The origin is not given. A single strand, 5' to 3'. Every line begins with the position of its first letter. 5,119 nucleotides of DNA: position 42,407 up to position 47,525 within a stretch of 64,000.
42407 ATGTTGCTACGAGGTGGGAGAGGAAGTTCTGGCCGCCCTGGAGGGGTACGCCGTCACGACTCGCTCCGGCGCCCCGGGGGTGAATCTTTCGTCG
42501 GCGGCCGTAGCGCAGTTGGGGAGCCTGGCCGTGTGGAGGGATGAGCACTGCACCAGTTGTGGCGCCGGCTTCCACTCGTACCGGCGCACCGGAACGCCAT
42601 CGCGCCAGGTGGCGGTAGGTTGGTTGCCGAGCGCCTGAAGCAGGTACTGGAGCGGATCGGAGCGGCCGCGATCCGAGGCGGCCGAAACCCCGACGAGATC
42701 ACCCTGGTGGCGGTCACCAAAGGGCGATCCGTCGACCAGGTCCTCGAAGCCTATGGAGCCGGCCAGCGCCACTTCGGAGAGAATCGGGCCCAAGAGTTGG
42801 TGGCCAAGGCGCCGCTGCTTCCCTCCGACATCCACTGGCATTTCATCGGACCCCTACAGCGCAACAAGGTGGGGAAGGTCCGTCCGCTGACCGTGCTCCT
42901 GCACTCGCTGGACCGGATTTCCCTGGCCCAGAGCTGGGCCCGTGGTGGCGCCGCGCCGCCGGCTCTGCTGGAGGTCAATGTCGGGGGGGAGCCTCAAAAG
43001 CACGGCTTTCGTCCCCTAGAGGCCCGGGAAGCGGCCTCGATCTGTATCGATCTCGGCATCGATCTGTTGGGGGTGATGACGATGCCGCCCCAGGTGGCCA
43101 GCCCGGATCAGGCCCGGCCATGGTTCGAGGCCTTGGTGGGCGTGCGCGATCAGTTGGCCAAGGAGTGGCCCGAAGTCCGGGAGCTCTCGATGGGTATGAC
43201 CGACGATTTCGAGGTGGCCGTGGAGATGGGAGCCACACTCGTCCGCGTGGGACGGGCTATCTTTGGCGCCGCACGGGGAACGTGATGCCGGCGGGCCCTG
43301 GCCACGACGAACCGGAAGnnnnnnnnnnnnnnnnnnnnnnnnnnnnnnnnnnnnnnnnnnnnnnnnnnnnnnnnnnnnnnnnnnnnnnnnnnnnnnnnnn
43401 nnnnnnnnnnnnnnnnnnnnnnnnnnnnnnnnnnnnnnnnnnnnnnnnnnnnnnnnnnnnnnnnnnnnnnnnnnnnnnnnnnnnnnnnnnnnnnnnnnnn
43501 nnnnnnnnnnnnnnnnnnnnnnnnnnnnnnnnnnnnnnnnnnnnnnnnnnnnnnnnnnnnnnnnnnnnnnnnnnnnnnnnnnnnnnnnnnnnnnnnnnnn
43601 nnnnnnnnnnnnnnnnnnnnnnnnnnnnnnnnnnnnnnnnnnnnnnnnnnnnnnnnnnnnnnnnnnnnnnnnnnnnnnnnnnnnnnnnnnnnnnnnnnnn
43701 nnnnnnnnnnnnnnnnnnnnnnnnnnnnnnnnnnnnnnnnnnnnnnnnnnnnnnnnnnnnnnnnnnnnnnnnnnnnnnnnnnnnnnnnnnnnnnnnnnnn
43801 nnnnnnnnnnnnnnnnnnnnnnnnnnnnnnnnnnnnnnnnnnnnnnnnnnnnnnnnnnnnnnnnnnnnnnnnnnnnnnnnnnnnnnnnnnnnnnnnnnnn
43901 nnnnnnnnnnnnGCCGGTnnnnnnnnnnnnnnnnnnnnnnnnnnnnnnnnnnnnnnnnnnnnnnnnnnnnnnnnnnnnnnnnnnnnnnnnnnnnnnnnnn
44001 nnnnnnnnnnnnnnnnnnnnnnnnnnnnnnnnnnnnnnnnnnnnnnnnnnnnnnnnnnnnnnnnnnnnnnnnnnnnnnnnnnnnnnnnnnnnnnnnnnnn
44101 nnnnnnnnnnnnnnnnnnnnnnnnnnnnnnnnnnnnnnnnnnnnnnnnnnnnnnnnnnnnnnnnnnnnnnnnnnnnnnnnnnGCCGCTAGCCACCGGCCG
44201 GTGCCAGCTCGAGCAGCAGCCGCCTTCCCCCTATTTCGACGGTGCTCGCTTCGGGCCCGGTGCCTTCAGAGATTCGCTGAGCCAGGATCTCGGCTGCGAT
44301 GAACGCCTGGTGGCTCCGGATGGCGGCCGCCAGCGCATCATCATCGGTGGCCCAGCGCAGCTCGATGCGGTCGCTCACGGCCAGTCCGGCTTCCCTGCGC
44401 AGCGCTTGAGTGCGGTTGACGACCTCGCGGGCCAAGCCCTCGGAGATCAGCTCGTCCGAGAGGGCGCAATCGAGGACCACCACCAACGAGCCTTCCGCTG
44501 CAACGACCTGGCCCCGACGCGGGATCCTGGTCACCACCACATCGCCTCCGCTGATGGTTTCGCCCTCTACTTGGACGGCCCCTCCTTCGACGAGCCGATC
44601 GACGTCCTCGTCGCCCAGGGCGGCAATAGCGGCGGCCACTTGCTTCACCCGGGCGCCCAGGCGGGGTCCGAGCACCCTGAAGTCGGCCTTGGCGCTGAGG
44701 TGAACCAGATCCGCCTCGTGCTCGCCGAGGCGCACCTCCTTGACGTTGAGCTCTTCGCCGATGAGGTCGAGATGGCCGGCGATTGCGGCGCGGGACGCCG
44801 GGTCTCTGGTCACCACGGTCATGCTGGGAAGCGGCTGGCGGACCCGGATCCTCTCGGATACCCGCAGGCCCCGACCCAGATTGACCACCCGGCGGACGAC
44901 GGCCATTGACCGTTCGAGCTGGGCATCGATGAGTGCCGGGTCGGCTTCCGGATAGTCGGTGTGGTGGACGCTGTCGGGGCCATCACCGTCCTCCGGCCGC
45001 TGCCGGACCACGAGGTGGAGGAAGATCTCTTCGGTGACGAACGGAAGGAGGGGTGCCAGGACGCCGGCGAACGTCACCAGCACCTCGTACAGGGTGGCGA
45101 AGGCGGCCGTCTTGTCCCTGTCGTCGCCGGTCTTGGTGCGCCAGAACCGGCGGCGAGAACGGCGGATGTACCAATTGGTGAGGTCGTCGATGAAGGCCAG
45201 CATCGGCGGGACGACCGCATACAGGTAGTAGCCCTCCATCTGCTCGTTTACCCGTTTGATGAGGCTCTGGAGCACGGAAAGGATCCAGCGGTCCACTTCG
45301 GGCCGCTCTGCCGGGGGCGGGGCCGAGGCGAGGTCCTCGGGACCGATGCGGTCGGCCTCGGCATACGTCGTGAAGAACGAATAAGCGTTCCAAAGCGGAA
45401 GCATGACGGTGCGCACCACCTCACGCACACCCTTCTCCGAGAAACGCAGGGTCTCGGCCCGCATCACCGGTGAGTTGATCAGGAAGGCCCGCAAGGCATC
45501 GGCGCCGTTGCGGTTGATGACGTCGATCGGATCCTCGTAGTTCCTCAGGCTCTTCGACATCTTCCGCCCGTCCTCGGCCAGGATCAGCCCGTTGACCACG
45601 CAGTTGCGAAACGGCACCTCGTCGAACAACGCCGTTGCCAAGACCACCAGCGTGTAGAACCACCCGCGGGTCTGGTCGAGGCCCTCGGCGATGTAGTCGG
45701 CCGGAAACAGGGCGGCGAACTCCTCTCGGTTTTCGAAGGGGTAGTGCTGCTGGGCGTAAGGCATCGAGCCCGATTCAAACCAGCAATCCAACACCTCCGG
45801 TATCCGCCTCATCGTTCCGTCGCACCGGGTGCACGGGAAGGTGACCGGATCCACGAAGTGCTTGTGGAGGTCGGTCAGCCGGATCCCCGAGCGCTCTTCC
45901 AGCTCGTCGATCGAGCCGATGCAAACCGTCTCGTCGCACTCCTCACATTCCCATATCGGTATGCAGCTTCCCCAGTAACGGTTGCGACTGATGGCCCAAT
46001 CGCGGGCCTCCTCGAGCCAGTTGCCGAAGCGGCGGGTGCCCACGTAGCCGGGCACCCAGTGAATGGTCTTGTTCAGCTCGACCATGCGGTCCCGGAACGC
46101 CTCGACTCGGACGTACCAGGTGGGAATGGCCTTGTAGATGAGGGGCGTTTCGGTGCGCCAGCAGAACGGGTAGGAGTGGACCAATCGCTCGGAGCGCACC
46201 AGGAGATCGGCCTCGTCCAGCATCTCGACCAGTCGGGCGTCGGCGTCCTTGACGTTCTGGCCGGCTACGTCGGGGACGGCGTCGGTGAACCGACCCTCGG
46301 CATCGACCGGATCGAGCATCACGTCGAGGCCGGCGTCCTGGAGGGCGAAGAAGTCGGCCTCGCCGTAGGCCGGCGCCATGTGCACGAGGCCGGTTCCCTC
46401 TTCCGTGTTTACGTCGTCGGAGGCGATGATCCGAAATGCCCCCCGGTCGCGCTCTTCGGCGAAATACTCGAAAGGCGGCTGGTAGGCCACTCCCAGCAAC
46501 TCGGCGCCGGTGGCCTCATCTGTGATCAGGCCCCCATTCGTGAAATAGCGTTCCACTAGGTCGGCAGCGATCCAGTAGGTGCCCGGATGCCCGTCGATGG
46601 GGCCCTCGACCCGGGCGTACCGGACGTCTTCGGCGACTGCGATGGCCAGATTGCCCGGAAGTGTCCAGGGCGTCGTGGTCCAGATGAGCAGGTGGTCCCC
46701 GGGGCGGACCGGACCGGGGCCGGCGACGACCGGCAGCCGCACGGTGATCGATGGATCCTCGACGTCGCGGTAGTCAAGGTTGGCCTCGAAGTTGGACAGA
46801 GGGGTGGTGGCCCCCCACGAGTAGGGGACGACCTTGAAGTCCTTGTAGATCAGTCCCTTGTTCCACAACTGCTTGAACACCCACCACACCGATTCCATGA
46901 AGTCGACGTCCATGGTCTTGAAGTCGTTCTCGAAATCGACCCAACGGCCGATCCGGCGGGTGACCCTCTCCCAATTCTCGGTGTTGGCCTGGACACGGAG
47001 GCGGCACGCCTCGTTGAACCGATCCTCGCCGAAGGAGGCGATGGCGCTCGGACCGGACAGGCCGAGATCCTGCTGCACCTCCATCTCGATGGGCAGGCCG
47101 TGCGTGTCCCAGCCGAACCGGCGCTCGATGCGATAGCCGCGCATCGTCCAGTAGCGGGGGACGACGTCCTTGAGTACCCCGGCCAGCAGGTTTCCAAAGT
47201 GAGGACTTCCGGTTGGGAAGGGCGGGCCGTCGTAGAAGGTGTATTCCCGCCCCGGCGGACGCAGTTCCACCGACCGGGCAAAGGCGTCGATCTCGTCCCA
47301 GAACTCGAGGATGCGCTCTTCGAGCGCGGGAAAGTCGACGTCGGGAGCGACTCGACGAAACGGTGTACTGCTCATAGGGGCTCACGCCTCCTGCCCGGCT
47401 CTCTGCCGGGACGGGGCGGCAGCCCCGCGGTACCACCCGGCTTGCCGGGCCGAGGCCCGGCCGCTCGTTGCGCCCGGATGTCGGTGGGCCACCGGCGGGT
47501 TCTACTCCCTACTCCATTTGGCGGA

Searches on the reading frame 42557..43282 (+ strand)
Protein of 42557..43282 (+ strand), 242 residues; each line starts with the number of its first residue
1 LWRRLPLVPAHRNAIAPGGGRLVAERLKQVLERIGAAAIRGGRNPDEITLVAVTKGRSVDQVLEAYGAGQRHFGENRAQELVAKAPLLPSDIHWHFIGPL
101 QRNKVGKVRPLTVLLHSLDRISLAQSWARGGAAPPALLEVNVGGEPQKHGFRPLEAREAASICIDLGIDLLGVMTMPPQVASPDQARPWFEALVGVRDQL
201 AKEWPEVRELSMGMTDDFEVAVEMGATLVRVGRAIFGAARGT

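Call 67: search_protein_families(library=pfam, proteins=[window:42557-43282:+], max_evalue=0.00001)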
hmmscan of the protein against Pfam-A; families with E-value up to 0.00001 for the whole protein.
window:42557-43282:+ (242 aa): 1 family
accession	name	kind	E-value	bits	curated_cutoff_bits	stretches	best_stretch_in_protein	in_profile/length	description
PF01168.26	Ala_racemase_N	-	2.2e-16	60.7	24.1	1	52-238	25-218/220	Alanine racemase, N-terminal domain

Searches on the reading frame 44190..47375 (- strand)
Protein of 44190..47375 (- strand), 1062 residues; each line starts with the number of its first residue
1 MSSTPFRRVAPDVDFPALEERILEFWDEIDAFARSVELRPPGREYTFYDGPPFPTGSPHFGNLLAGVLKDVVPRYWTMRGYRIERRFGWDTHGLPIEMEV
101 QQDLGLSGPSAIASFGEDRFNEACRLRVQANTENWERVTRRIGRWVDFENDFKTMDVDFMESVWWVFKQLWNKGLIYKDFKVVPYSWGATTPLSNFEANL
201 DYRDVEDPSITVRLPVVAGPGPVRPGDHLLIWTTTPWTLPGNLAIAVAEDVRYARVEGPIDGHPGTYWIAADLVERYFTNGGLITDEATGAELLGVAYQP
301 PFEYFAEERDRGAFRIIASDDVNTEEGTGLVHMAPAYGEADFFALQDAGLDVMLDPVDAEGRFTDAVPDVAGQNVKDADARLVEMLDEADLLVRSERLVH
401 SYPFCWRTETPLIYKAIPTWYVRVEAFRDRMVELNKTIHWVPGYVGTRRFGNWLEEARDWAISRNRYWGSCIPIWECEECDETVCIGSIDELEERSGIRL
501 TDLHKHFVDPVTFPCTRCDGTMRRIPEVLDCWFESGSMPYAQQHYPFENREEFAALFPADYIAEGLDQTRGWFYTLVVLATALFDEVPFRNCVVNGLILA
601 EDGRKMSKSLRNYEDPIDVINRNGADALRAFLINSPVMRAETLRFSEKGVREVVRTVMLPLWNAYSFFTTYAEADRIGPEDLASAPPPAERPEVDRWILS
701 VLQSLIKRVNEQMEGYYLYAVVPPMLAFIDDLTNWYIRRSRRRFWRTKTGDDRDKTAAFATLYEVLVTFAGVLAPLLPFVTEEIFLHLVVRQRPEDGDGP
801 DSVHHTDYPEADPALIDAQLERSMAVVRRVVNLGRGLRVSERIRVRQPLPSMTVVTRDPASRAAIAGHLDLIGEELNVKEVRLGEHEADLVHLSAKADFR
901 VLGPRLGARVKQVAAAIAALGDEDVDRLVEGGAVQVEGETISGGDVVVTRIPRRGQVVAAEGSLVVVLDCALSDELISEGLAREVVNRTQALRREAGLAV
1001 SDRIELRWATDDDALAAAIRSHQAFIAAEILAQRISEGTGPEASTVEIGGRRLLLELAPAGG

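Call 67: search_protein_families(library=pfam, proteins=[window:44190-47375:-], max_evalue=0.00001)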
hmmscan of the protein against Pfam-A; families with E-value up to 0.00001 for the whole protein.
window:44190-47375:- (1062 aa): 4 families
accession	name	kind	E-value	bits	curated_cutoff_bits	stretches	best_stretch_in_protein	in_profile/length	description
PF00133.28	tRNA-synt_1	-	8.4e-141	469.9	22.7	1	22-643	2-413/414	tRNA synthetases class I (I, L, M and V)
PF19302.4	DUF5915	-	2.9e-47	161.2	27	1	870-1056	2-191/195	Domain of unknown function (DUF5915)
PF08264.19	Anticodon_1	-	2.4e-29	102.6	25.1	1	695-850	1-145/148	Anticodon-binding domain of tRNA ligase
PF09334.17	tRNA-synt_1g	-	1.2e-11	44.4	20.1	0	52-102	8-58/391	tRNA synthetases class I (M)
